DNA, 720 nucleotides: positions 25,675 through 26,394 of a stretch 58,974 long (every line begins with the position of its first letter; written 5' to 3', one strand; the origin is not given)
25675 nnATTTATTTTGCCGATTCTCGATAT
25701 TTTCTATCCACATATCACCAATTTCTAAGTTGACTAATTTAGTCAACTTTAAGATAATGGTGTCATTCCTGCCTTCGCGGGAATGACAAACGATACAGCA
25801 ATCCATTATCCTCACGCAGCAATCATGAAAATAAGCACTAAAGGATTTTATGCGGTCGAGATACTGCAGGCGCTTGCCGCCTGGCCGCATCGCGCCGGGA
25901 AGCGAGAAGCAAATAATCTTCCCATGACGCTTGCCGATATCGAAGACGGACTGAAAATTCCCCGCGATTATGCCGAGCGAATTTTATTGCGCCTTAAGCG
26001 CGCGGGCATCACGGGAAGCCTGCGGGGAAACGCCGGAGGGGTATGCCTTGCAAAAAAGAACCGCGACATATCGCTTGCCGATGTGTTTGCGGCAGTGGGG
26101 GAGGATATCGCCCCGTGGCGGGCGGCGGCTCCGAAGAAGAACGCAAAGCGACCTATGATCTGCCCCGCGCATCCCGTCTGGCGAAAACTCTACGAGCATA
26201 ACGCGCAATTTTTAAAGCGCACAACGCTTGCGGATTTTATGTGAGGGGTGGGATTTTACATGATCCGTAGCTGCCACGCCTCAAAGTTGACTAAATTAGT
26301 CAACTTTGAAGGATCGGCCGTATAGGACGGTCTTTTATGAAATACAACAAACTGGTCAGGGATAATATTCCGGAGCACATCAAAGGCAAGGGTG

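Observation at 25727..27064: Three copies of an IscR-type-1-like palindrome define a small Fe-S regulon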

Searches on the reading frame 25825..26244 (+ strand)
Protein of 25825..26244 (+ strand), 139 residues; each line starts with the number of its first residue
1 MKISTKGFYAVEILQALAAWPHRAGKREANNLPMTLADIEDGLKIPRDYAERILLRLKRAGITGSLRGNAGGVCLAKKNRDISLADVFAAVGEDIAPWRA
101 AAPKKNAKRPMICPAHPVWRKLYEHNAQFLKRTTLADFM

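Call 4: search_protein_families(library=pfam, proteins=[window:25825-26244:+], max_evalue=0.01)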
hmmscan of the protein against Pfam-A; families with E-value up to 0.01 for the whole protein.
window:25825-26244:+ (139 aa): 1 family
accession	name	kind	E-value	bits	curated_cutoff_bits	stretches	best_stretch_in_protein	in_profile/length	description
PF02082.26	Rrf2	-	1e-22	81.1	30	1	3-139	1-130/132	Iron-dependent Transcriptional regulator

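Call 7: search_solved_structures(query=window:25825-26244:+, max_evalue=0.01, show_alignments=4)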
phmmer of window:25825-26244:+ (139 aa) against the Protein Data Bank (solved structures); distinct sequences matched with E-value up to 0.01: 11.
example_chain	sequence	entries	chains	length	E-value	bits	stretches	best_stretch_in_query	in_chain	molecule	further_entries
4hf0_A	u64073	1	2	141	1.2e-11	48.1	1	2-137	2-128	HTH-type transcriptional regulator IscR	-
4hf1_A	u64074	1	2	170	2.2e-11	47.3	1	2-137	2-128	HTH-type transcriptional regulator IscR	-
4hf2_A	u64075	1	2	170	1.5e-10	44.5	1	2-137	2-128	HTH-type transcriptional regulator IscR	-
4cic_A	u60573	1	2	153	2.2e-10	44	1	1-138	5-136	TRANSCRIPTIONAL REGULATOR, BADM/RRF2 FAMILY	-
4chu_A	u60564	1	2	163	2.3e-10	43.9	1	27-137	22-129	HTH-TYPE TRANSCRIPTIONAL REGULATOR ISCR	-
7zpn_A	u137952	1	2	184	4.9e-10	42.9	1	2-138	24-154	HTH-type transcriptional regulator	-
2y75_A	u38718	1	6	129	7.4e-06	29.3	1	1-119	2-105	HTH-TYPE TRANSCRIPTIONAL REGULATOR CYMR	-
3lwf_A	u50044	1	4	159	0.00084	22.7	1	1-109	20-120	Putative transcriptional regulator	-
5n08_A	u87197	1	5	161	0.0066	19.8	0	31-107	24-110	HTH-type transcriptional repressor NsrR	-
6y45_A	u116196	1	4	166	0.0068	19.7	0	33-95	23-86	Rrf2 family transcriptional regulator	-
6hsd_A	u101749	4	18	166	0.0091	19.3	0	38-95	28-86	Rrf2 family transcriptional regulator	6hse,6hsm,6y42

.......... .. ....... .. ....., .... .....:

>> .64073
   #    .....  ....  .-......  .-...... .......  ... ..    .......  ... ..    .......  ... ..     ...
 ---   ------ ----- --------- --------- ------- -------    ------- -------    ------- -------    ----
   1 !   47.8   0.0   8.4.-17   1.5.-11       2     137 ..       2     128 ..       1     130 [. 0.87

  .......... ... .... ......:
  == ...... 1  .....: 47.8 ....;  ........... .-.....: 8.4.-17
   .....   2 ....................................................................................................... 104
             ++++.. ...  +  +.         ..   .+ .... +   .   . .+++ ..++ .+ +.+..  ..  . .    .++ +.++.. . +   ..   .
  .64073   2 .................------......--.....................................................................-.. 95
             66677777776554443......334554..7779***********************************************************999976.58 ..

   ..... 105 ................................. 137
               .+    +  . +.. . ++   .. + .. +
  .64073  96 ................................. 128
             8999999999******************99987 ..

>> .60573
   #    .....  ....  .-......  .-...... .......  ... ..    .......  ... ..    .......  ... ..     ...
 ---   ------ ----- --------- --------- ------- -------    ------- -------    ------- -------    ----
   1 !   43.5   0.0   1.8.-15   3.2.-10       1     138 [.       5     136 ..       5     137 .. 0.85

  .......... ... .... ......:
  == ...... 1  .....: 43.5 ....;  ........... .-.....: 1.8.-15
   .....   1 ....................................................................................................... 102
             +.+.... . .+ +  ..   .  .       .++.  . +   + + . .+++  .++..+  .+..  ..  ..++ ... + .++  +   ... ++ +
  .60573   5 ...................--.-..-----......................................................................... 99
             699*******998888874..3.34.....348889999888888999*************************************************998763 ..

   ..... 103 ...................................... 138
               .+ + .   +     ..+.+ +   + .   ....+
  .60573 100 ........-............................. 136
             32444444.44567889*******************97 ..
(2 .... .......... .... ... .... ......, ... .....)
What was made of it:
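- Closest known: RsrR and NsrR. Different: Only a distant sequence match was found (E about 0.007-0.009, call 7).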

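Call 8: search_protein_families(library=ncbifam, proteins=[window:25825-26244:+], max_evalue=0.01)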
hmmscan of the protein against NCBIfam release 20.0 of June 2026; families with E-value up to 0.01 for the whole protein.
window:25825-26244:+ (139 aa): 7 families
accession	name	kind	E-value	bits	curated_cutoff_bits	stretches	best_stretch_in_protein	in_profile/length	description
TIGR00738.1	rrf2_super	superfamily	6.1e-24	84.4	73.3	1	1-139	1-131/132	Rrf2 family transcriptional regulator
TIGR02010.1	IscR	equivalog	1.2e-20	73.7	207.55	1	1-139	1-130/135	Fe-S cluster assembly transcriptional regulator IscR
NF008110.0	PRK10857.1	equivalog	7.1e-15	55.1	275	1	1-138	1-129/164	Fe-S cluster assembly transcriptional regulator IscR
NF047409.1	Cys_reg_CymR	equivalog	1.7e-12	47.7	195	1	1-138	1-123/139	cysteine metabolism transcriptional regulator CymR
TIGR02944.1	suf_reg_Xantho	equivalog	4.3e-11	43.3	110.65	1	35-137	27-129/130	SUF system Fe-S cluster assembly regulator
NF008886.0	PRK11920.1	equivalog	1.4e-06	28.1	193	1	36-95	27-86/153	iron-responsive transcriptional regulator RirA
NF008240.0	PRK11014.1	equivalog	4.8e-05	23.4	182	1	36-91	28-83/141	nitric oxide-sensing transcriptional repressor NsrR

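Call 9: find_homologous_proteins(query=window:25825-26244:+, max_evalue=0.00001)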
Query window:25825-26244:+ (139 aa): 8 proteins with E <= 0.00001 among 14 candidates.
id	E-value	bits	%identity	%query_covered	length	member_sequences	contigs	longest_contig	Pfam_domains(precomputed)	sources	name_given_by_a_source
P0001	1.1e-87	309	100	100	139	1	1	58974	PF02082.27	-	-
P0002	1.4e-78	280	89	100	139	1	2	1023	PF02082.27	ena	-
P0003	6.5e-56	206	73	100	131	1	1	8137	PF02082.27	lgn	-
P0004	2.8e-44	168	60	100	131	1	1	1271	PF02082.27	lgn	-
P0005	7.0e-44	167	59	100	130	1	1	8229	PF02082.27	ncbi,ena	-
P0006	1.0e-43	167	60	100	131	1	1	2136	PF02082.27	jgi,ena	-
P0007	1.7e-42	163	56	100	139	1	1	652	PF02082.27,PF09339.17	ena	-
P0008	2.6e-27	113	46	100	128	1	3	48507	PF02082.27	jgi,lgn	jgi:Rrf2 family protein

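Call 11: find_encoding_contigs(protein=P0003, flank=10000)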
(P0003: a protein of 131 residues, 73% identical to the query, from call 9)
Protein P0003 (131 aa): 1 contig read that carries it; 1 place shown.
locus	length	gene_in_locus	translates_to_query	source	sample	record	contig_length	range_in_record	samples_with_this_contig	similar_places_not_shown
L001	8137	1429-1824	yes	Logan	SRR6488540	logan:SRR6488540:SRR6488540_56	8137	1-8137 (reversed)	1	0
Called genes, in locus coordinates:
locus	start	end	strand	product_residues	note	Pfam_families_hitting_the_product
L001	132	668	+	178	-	PF00710:Asparaginase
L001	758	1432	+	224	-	PF00300:His_Phos_1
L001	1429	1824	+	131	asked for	PF02082:Rrf2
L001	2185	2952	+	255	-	PF02463:SMC_N (faint), PF00005:ABC_tran, PF13304:AAA_21 (faint)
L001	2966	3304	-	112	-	-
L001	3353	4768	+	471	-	PF19295:SufBD_N, PF01458:SUFBD_core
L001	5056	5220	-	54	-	-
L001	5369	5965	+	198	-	PF01458:SUFBD_core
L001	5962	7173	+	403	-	PF00266:Aminotran_5, PF01041:DegT_DnrJ_EryC1 (weak)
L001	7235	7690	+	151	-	PF00293:NUDIX, PF14815:NUDIX_4 (weak)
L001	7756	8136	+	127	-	?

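Call 12: find_encoding_contigs(protein=P0005, flank=10000)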
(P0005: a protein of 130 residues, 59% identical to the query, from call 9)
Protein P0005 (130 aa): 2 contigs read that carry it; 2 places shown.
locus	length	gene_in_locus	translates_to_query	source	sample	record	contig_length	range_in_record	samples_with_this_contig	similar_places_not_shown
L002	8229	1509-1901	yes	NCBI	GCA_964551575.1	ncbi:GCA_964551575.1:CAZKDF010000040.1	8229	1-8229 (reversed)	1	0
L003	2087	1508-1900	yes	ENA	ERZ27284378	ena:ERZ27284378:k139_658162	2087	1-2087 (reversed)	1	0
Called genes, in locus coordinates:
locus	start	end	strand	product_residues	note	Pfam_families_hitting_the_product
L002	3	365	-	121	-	?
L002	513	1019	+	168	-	PF00710:Asparaginase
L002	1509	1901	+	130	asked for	PF02082:Rrf2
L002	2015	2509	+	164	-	PF00293:NUDIX, PF22327:Nudt16-like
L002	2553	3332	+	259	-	PF00005:ABC_tran, PF02463:SMC_N (faint), PF13304:AAA_21 (faint)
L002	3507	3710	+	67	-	PF01541:GIY-YIG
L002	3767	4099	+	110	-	-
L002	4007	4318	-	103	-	-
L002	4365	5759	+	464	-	PF19295:SufBD_N, PF01458:SUFBD_core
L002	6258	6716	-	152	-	-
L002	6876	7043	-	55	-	-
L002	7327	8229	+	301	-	?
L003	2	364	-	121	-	?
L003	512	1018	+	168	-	PF00710:Asparaginase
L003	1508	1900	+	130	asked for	PF02082:Rrf2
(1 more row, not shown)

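Call 13: find_encoding_contigs(protein=P0008, flank=10000)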
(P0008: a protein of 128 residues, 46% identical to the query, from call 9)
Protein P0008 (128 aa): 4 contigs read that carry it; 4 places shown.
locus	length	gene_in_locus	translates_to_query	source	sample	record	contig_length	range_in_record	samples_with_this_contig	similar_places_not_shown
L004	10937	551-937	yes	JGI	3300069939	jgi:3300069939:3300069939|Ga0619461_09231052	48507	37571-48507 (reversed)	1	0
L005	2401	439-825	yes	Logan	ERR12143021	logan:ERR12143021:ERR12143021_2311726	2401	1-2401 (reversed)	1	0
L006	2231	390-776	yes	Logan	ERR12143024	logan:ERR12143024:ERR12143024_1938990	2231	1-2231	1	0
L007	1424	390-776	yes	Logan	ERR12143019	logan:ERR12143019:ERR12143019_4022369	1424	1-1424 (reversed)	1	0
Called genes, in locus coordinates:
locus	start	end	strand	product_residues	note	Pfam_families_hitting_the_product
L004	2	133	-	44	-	?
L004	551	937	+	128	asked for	PF02082:Rrf2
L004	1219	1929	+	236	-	PF02463:SMC_N, PF00005:ABC_tran, PF13304:AAA_21 (faint)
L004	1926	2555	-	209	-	-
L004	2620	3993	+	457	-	PF19295:SufBD_N, PF01458:SUFBD_core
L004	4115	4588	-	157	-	PF00293:NUDIX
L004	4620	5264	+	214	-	PF01458:SUFBD_core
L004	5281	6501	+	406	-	PF00266:Aminotran_5, PF01041:DegT_DnrJ_EryC1, PF01212:Beta_elim_lyase (weak)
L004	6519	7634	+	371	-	PF00144:Beta-lactamase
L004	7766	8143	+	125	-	PF01592:NifU_N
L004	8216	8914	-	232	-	-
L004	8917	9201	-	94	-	-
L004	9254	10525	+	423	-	PF00266:Aminotran_5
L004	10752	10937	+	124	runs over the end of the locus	-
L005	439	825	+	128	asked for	PF02082:Rrf2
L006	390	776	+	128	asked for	PF02082:Rrf2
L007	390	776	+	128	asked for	PF02082:Rrf2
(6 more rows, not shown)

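Call 18: find_related_loci(query=A2, collection=genome_contigs, flank=8000)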
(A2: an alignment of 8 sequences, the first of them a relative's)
Query A2 (139 aa) in genome_contigs; peptide patterns used: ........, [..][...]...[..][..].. (x = any residue, [..] = any of these).
50 stretches matched a pattern, but none encodes a relative of the query by tblastn (E <= 1e-3).
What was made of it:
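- Tried and rejected: A genome_contigs scan with the regulator family profile found no relative in 185,579 species representatives (call 18).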

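Call 29: find_encoding_contigs(protein=P0002, flank=5000)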
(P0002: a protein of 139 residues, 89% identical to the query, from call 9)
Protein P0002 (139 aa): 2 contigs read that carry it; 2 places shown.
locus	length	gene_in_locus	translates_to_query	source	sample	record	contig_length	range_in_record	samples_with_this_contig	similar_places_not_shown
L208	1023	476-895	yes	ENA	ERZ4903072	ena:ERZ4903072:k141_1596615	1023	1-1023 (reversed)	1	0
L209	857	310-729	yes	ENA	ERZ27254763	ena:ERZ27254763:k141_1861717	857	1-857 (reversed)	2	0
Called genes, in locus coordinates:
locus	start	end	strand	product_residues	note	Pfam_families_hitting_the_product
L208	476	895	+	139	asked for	PF02082:Rrf2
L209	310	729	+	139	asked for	PF02082:Rrf2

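Call 30: find_encoding_contigs(protein=P0004, flank=5000)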
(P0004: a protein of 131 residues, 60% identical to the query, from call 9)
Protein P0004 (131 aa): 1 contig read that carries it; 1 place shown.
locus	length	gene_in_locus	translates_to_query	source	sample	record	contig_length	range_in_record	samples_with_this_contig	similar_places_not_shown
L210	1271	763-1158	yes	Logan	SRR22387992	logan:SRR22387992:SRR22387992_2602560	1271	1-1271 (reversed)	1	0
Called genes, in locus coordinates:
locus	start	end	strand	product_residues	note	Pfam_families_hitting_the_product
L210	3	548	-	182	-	?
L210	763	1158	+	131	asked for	PF02082:Rrf2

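Call 31: find_encoding_contigs(protein=P0006, flank=5000)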
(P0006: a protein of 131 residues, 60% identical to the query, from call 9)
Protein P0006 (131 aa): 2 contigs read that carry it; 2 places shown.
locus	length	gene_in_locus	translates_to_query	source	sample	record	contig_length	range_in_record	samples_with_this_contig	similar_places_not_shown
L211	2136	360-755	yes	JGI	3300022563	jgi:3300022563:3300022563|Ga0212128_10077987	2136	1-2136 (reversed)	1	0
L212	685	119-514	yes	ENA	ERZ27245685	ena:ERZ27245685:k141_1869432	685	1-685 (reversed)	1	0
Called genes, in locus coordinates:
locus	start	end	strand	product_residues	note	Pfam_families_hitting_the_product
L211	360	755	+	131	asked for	PF02082:Rrf2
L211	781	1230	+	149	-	PF00903:Glyoxalase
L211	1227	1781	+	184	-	PF02525:Flavodoxin_2, PF03358:FMN_red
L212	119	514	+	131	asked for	PF02082:Rrf2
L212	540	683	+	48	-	?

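Call 32: find_encoding_contigs(protein=P0007, flank=5000)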
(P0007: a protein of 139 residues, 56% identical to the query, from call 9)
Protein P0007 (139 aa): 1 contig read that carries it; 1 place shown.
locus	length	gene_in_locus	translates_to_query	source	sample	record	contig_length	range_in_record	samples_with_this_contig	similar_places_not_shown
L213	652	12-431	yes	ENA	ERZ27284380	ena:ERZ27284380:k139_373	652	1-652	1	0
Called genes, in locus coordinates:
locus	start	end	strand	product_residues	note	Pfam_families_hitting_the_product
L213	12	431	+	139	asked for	PF02082:Rrf2, PF09339:HTH_IclR (faint)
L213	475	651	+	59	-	?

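Call 39: search_protein_representatives(alignment_id=A2)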
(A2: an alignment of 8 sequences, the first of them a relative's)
Query: 8 sequences, 131 profile positions. Proteins with E-value up to 0.001 (for the whole library): 20494; up to 1e-10: 3316; up to 1e-30: 2. The best 150 are listed.
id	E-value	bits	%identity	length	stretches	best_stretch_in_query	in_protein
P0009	1.7e-57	209.3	-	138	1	1-131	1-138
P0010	5.7e-40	152.6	-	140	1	1-131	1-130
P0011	9.5e-24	100.1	-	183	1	1-131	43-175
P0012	4.9e-23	97.8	-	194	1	1-131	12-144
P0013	6.1e-23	97.5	-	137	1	1-130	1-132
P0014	8.1e-23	97.1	-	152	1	1-131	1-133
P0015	1.5e-22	96.3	-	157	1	1-131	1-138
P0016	4.2e-22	94.8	-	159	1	1-131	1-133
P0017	4.6e-22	94.7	-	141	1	1-130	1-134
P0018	1.2e-21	93.4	-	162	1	1-131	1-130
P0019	2.2e-21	92.5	-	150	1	1-131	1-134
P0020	3.6e-21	91.8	-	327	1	1-131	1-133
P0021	4.8e-21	91.4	-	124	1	1-101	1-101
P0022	4.9e-21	91.4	-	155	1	1-130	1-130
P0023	6.1e-21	91.1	-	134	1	1-131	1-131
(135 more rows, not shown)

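Call 69: predict_structure(alignment_id=A2)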
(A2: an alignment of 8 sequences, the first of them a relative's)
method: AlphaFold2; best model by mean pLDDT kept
length: 139 residues; sequences in the alignment: 8
mean_pLDDT: 78.3   pTM: 0.72
mean pLDDT of the five models: 78.3, 77.3, 77.2, 76.1, 75.6
residues with pLDDT >= 90: 43; 70-90: 58; 50-70: 30; < 50: 8
segments of 3 or more residues with pLDDT < 50: 23-30
pLDDT, mean of each block of 10 residues (from residue 1): 80 88 44 80 91 93 73 85 91 72 58 72 85 86
secondary structure, 60 per line:
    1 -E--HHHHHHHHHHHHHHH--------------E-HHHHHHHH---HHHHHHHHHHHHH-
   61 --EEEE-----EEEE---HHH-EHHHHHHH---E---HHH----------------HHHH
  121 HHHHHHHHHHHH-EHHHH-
elements in order: H5-19 H36-43 H47-59 E63-66 E72-75 H84-90 H117-132 H135-138
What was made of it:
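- A single invariant Cys precedes the helix that starts at residue 117 in the model (call 69).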

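Call 71: fold_search(model_id=the predicted structure, library=pdb)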
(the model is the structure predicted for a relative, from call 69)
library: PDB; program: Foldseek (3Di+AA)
matches with E <= 10: 1001; with E <= 0.001: 35
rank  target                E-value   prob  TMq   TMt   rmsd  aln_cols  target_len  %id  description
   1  4chu_A                4.6e-08  1.00  0.70  0.77   3.8       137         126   29  E. coli IscR-DNA complex (released 2014-05-28)
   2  2y75_E                5.2e-08  1.00  0.74  0.79   3.8       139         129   26  The Structure of CymR (YrzC) the Global Cysteine Regulator of B. subtilis (released 2011-08-03)
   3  4hf0_A                5.5e-08  1.00  0.68  0.78   4.0       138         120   28  Crystal Structure of Apo IscR (released 2013-05-08)
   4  4hf2_B                7.0e-08  1.00  0.67  0.76   4.2       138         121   26  Crystal Structure of E43A IscR mutant bound to its promoter (released 2013-05-08)
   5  2y75_D                7.0e-08  1.00  0.72  0.78   4.0       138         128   25  The Structure of CymR (YrzC) the Global Cysteine Regulator of B. subtilis (released 2011-08-03)
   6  4hf1_B                7.9e-08  1.00  0.70  0.75   6.1       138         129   30  Crystal Structure of IscR bound to its promoter (released 2013-05-08)
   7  4hf0_B                1.1e-07  1.00  0.66  0.76   4.3       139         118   30  Crystal Structure of Apo IscR (released 2013-05-08)
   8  2y75_B                1.2e-07  1.00  0.73  0.79   3.8       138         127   27  The Structure of CymR (YrzC) the Global Cysteine Regulator of B. subtilis (released 2011-08-03)
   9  4cic_B                1.2e-07  1.00  0.67  0.68   5.3       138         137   28  T. potens IscR (released 2014-05-28)
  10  4hf1_A                1.3e-07  1.00  0.70  0.75   4.0       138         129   28  Crystal Structure of IscR bound to its promoter (released 2013-05-08)
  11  4cic_A                1.4e-07  1.00  0.68  0.68   4.9       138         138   28  T. potens IscR (released 2014-05-28)
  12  4hf2_A                1.4e-07  1.00  0.68  0.82   3.9       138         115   27  Crystal Structure of E43A IscR mutant bound to its promoter (released 2013-05-08)
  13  4chu_B                2.5e-07  1.00  0.68  0.74   6.6       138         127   26  E. coli IscR-DNA complex (released 2014-05-28)
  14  6y45_B                4.5e-07  1.00  0.64  0.57   7.0       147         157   28  Crystal Structure of the H33A variant of RsrR (released 2020-03-04)
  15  3lwf_A                6.9e-07  1.00  0.72  0.69   4.5       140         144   26  Crystal structure of Putative transcriptional regulator (NP_470886.1) from LISTERIA INNOCUA at 2.06 A resolution (released 2010-05-12)
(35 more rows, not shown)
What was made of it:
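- On IscR (Fe-S cluster assembly transcriptional regulator; NCBIfam TIGR02010 / NF008110): Top fold hits are IscR and CymR at TM about 0.7 (call 71).
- Closest known: IscR of SUF-only Gram-positive bacteria. Same: Sequence and fold similarity are at the same level as to E. coli IscR (calls 7, 71).
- Closest known: Rhodobacteraceae single-Cys IscR. Same: 7ZPN is a sequence hit at 4.9e-10 (calls 7, 71).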

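Call 76: find_encoding_contigs(protein=P0010, flank=6000, max_places=3)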
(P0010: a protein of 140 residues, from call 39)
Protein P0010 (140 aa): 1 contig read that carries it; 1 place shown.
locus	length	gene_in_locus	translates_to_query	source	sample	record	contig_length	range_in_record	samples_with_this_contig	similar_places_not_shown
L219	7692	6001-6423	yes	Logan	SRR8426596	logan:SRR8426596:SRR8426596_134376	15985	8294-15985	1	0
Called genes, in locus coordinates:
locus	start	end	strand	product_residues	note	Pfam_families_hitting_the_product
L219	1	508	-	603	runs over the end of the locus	PF02366:PMT (weak), PF13231:PMT_2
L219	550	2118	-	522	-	PF02366:PMT (weak), PF13231:PMT_2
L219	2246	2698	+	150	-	-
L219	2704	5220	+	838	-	PF26449:DUF8128, PF13401:AAA_22 (faint), PF01935:DUF87 (weak), PF10412:TrwB_AAD_bind (faint)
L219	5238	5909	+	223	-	PF04138:GtrA_DPMS_TM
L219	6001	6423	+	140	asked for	PF02082:Rrf2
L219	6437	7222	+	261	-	PF02463:SMC_N (weak), PF00005:ABC_tran, PF13304:AAA_21 (faint)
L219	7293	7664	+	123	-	-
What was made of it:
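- The regulator is syntenic with sufCBDS in every contig long enough to show it (calls 11-13, 76).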
